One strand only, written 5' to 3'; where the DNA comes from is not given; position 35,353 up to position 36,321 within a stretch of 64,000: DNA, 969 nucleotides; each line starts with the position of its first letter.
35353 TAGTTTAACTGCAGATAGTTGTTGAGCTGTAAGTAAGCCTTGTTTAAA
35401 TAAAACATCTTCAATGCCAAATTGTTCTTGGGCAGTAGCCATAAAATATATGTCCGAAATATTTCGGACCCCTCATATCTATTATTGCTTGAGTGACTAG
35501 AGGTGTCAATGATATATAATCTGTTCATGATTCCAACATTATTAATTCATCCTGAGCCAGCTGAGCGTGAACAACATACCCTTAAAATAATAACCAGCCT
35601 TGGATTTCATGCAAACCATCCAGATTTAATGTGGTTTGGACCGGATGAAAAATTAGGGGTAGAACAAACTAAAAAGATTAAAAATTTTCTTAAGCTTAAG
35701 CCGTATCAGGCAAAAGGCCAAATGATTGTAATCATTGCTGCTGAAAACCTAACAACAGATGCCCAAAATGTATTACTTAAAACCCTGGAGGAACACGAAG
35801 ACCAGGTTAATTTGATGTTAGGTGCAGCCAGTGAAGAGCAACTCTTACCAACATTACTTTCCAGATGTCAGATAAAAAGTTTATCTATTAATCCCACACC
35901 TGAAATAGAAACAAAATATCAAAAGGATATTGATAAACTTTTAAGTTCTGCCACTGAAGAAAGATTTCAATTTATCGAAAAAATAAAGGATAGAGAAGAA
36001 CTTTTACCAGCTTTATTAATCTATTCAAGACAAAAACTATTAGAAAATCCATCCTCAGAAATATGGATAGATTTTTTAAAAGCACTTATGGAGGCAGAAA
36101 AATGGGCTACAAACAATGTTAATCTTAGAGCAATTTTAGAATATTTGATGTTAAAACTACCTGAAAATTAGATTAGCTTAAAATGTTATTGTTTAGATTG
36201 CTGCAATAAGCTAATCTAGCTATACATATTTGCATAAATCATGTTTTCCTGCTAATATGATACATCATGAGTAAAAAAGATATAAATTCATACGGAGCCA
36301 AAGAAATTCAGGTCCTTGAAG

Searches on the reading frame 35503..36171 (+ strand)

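Call 92: search_protein_families(library=pfam, proteins=[window:35503-36171:+], max_evalue=0.001)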
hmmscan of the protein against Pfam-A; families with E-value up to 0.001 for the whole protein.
window:35503-36171:+ (222 aa): 1 family
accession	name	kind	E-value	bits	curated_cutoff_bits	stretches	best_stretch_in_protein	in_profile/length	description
PF13177.12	DNA_pol3_delta2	-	5.7e-22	78.9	27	1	36-127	65-157/161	DNA polymerase III, delta subunit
